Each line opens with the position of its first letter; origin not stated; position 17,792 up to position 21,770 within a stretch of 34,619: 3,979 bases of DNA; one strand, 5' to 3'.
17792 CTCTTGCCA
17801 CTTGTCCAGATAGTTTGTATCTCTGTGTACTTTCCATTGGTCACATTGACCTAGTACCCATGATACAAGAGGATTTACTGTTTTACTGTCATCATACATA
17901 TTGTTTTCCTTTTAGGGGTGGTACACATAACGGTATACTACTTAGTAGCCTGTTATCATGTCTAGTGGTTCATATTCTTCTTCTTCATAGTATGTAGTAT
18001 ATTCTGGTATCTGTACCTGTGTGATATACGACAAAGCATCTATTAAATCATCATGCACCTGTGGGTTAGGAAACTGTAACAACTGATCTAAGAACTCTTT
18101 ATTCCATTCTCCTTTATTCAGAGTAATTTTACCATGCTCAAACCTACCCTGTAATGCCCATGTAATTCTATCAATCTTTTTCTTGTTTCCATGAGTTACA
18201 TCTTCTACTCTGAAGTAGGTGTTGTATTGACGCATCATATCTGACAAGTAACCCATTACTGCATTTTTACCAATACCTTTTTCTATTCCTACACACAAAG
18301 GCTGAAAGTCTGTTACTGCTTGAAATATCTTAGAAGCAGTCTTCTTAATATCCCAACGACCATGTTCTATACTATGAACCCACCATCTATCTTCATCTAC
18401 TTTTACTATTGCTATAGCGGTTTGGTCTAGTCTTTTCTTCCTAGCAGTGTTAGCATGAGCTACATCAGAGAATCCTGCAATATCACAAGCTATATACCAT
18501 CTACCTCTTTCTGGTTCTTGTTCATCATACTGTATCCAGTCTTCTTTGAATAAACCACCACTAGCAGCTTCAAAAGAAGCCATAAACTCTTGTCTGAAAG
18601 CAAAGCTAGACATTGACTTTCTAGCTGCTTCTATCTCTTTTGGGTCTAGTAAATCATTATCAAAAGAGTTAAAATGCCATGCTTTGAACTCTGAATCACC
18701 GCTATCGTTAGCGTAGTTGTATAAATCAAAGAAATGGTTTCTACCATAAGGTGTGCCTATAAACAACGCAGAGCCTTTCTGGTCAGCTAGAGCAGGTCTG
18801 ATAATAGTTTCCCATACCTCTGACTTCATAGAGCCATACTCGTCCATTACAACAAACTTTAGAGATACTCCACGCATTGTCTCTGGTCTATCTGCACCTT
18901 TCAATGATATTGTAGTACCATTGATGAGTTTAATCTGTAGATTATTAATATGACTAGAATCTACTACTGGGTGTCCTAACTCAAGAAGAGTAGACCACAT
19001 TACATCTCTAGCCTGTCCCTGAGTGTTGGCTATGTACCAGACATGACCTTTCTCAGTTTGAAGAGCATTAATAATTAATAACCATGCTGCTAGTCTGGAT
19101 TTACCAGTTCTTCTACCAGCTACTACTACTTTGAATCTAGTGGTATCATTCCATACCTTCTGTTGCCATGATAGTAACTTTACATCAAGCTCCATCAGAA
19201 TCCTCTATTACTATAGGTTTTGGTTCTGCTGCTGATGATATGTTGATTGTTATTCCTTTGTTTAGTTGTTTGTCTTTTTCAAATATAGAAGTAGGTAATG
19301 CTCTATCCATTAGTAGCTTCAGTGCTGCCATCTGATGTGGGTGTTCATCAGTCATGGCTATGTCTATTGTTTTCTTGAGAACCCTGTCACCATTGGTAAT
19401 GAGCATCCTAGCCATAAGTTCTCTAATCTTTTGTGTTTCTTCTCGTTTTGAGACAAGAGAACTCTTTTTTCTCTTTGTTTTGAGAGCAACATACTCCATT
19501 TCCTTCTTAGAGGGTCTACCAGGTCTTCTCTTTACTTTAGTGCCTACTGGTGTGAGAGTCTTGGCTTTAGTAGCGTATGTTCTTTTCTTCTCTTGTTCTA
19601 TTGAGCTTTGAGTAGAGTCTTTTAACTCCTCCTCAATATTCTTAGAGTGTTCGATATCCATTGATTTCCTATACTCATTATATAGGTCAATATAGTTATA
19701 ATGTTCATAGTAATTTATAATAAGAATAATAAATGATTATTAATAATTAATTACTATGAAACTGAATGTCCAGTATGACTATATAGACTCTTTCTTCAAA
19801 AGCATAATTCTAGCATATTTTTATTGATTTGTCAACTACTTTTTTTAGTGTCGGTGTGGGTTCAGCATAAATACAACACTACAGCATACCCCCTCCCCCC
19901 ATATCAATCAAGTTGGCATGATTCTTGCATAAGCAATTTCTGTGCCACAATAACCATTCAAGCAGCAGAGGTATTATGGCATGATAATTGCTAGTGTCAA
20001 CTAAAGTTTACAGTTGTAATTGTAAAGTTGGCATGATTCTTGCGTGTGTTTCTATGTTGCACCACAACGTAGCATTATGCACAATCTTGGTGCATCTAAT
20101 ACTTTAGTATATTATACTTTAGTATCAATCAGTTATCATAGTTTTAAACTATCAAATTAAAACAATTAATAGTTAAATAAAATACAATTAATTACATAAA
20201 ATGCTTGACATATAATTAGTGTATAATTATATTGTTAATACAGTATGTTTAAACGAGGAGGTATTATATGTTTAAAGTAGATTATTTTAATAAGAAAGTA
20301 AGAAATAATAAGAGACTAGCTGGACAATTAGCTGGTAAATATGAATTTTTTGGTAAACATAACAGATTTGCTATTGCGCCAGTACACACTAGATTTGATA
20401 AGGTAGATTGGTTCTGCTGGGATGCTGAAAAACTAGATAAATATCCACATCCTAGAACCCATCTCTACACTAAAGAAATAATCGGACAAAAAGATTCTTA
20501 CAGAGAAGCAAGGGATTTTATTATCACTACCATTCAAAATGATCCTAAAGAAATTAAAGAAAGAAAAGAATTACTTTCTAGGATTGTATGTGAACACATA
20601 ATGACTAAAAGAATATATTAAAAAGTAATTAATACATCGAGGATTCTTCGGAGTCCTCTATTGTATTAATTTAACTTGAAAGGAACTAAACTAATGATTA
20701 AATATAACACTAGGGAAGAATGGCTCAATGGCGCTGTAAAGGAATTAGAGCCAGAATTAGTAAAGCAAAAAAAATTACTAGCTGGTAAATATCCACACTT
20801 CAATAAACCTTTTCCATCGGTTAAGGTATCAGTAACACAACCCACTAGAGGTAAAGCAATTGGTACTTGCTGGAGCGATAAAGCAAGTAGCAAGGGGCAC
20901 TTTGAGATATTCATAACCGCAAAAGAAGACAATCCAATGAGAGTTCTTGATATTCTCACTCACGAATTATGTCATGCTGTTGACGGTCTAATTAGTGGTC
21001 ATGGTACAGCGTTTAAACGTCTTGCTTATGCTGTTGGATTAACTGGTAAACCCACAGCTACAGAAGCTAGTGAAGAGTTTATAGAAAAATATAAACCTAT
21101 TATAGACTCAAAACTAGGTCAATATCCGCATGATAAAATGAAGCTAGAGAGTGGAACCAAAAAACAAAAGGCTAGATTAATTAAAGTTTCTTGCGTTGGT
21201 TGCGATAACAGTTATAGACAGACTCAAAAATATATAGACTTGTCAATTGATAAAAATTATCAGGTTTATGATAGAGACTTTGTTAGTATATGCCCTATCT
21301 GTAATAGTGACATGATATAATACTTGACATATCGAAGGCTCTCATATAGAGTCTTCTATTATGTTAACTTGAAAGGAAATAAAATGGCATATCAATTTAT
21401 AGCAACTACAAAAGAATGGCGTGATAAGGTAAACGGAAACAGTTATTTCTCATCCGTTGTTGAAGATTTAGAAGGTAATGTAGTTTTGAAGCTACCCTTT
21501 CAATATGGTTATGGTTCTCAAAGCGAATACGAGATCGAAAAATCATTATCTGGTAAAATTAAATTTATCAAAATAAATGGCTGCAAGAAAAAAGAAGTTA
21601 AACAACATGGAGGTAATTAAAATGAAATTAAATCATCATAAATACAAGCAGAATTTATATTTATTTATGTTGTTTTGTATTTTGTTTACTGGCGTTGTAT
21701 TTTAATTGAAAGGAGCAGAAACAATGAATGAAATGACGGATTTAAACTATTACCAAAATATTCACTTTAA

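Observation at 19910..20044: Four sigma-54 (RpoN) -24/-12 promoter-like elements packed into the divergent control region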

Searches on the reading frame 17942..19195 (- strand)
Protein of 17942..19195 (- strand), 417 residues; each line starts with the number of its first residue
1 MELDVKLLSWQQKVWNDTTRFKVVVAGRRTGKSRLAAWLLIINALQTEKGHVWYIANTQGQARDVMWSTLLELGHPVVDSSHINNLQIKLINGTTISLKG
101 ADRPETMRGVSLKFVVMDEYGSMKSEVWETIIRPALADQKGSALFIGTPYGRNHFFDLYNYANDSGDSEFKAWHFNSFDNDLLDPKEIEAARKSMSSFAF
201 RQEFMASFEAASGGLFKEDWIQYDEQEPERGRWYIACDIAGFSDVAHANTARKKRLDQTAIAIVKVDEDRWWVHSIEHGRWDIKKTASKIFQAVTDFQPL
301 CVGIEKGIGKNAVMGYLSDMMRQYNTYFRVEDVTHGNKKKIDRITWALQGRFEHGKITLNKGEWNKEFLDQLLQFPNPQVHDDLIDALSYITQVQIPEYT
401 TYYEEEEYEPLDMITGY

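Call 11: find_related_loci(query=window:17942-19195:-, collection=viral_contigs, flank=6000)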
Query window:17942-19195:- (417 aa) in viral_contigs; peptide patterns used: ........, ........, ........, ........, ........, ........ (x = any residue, [..] = any of these).
141 stretches matched a pattern; 141 encode a relative of the query (tblastn E <= 1e-3); the best 80 are kept; 80 distinct loci.
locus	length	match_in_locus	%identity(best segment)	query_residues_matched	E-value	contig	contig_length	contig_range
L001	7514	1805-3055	100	1-417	0e+0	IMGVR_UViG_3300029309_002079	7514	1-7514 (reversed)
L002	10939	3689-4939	100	1-417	0e+0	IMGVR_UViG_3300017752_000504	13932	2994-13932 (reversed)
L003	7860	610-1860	97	1-417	0e+0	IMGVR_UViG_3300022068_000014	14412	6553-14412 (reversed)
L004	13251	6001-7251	97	1-417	0e+0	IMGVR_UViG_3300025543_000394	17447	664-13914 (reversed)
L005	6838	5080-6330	96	1-417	0e+0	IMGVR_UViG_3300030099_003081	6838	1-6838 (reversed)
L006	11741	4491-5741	96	1-417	0e+0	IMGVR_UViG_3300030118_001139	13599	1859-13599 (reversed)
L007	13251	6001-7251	96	1-417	0e+0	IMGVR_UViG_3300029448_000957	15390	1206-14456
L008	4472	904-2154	96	1-417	0e+0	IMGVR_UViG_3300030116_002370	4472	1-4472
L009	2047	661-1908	92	1-416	0e+0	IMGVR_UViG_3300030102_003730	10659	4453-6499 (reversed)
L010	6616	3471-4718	91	1-416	0e+0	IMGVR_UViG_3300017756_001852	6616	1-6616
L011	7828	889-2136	91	1-416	0e+0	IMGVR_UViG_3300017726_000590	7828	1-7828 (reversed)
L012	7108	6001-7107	97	1-369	0e+0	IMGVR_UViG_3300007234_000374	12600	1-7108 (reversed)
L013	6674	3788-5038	88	1-417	0e+0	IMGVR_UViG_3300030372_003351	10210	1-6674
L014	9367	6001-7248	74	2-417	0e+0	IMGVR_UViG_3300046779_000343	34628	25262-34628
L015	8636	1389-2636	74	2-417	0e+0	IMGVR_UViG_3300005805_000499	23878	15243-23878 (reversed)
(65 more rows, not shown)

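Call 27: search_dna_similar(query=window:17942-19195:-, collection=phages, mode=protein, max_rows=40)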
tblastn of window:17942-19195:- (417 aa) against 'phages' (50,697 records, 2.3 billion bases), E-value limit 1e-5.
Records with a match: 1254; places in all: 1254; records where one place covers at least 80% of the query: 165.
Best place of each record, by identity: <60% 1254.
By first word of the organism name: Salmonella 275; Escherichia 165; Klebsiella 124; Vibrio 123; Mycobacterium 72; Acinetobacter 49; Gordonia 46; Microbacterium 38; Pelagibacter 29; Pseudomonas 28; and 62 more.
By host as written in the record: - 136; Escherichia coli 64; Mycobacterium smegmatis mc2 155 44; Klebsiella pneumoniae 42; Salmonella enterica subsp. enterica serovar Enteritidis PT1 39; Vibrio harveyi BAA-1116 36; Microbacterium foliorum NRRL B-24224 26; Gordonia rubripertincta NRRL B-16540 26; and 330 more.
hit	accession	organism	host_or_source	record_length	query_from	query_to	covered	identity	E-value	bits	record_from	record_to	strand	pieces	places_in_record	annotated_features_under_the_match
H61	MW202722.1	Caudoviricetes sp.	Manatee Spring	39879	1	338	81%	29.6%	6e-30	128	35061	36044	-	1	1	large subunit terminase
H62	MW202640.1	Caudoviricetes sp.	Manatee Spring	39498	1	325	78%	29.7%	8e-30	127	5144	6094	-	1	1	large subunit terminase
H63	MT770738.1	Rhizobium phage B1VFA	Rhizobium leguminosarum VF39SM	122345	5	216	51%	42.9%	3e-41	161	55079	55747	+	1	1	putative terminase large subunit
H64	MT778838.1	Rhizobium phage V1VFA-S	-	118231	5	216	51%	42.9%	3e-41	161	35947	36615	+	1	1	putative terminase large subunit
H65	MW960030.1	Rhizobium phage RHph_X66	R. phaseoli sv. phaseoli INC 2-5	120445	5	216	51%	42.9%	8e-41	160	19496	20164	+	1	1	terminase large subunit protein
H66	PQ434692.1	Stenotrophomonas phage ANB28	Stenotrophomonas maltophilia B28B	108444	11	216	49%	43.6%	2e-47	179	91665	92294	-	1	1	hypothetical protein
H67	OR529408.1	Stenotrophomonas phage BUCTxx99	Stenotrophomonas maltophilia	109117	11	216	49%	43.6%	2e-47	179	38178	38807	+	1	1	terminase family protein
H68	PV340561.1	Escherichia phage PhiR41_1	Escherichia coli str. K-12 substr. ...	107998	5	216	51%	42.1%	2e-43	168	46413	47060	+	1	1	hypothetical protein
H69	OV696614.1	Escherichia phage Cyrano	-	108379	5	216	51%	42.1%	2e-43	168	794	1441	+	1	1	Terminase Large subunit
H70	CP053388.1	Escherichia phage CMS-2020a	Escherichia coli strain SCU-107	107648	5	216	51%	42.1%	2e-43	168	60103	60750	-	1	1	record has no annotation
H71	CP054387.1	Escherichia phage CMS-2020a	Escherichia coli strain SCU-175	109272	5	216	51%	42.1%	2e-43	168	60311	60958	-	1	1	record has no annotation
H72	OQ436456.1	Xanthomonas phage JGB6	Xanthomonas sp.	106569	11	216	49%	43.7%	4e-38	183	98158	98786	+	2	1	terminase (x2)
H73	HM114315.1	Acinetobacter phage 133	Acinetobacter johnsonii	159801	3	388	93%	23.1%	5e-6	55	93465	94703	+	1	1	17: gp17 terminase DNA packaging enzyme large subunit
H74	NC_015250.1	Acinetobacter phage 133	Acinetobacter johnsonii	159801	3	388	93%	23.1%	5e-6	55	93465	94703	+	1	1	17: terminase large subunit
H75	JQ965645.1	Salmonella phage SSU5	Salmonella enterica subsp. enterica ...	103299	5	216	51%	41.7%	5e-43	167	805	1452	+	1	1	putative terminase large subunit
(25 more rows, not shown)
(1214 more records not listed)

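Call 65: search_protein_families(library=pfam, max_evalue=0.001, proteins=[window:17942-19195:-])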
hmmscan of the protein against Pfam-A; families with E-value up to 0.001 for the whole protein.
window:17942-19195:- (417 aa): 4 families
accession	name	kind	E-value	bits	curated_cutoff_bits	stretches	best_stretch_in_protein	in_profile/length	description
PF03237.21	Terminase_6N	-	3.8e-15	56.6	22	1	25-222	3-214/215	Terminase large subunit, T4likevirus-type, N-terminal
PF17289.8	Terminase_6C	-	3.2e-09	37.4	22.6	1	251-391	6-151/155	Terminase RNaseH-like domain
PF04466.19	Terminase_3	-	9e-06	25.8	23.2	1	20-187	3-179/201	Phage terminase large subunit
PF22530.2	Terminase-T7_RNaseH-like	-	3.8e-05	24.3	27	1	257-355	9-106/108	Terminase Bacteriophage T7, Ribonuclease H-like domain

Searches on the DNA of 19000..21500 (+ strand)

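Call 4: search_dna_similar(query=window:19000-21500:+, collection=phages, mode=distant, max_rows=30)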
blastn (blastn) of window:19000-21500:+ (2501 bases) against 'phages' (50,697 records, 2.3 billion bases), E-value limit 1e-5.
No match.
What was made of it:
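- Tried and rejected: Nothing was found by DNA (call 4) or by TerL (call 27).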

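Call 66: search_rna_families(source=window, start=19600, end=20320, threshold=evalue, max_evalue=1)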
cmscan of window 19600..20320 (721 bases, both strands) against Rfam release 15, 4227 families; matches with E-value up to 1: 0.
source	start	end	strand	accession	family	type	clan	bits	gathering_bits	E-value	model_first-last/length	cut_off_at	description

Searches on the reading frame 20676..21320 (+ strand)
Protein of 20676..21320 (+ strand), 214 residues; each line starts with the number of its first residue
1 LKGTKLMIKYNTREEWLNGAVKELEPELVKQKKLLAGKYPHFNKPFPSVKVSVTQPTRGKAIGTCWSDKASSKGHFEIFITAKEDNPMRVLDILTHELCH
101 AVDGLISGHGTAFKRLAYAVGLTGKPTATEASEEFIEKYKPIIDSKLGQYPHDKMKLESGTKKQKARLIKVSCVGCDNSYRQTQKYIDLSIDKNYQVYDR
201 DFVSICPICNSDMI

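Call 25: search_protein_families(library=pfam, max_evalue=0.01, proteins=[window:20676-21320:+])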
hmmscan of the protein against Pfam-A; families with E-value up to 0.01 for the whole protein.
window:20676-21320:+ (214 aa): 1 family
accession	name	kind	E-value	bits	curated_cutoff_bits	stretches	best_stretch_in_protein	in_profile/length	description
PF10263.15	SprT-like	-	1.5e-05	25.2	25.6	1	45-123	16-98/108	SprT-like family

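Call 26: search_protein_families(library=phrogs, max_evalue=0.001, proteins=[window:20676-21320:+])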
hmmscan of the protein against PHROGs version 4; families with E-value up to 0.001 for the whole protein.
window:20676-21320:+ (214 aa): 3 families
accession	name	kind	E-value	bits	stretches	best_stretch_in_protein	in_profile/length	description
phrog_6361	-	unknown function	3.7e-42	145.3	1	10-189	5-187/203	-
phrog_6445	-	unknown function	5.5e-08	33.9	1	82-138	55-112/180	-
phrog_3768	-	unknown function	2e-05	25.6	1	89-150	75-138/216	-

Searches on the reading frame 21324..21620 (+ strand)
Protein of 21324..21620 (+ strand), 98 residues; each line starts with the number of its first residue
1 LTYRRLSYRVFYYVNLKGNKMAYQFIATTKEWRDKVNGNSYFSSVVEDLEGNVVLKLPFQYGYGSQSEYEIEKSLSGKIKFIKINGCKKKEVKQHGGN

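Call 25: search_protein_families(library=pfam, max_evalue=0.01, proteins=[window:21324-21620:+])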
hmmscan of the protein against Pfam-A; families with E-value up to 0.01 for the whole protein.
window:21324-21620:+ (98 aa): 0 families

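Call 26: search_protein_families(library=phrogs, max_evalue=0.001, proteins=[window:21324-21620:+])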
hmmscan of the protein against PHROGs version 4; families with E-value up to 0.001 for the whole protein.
window:21324-21620:+ (98 aa): 1 family
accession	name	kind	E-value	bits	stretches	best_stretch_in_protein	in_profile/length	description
phrog_6246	-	unknown function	1.6e-05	26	1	27-80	21-77/113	-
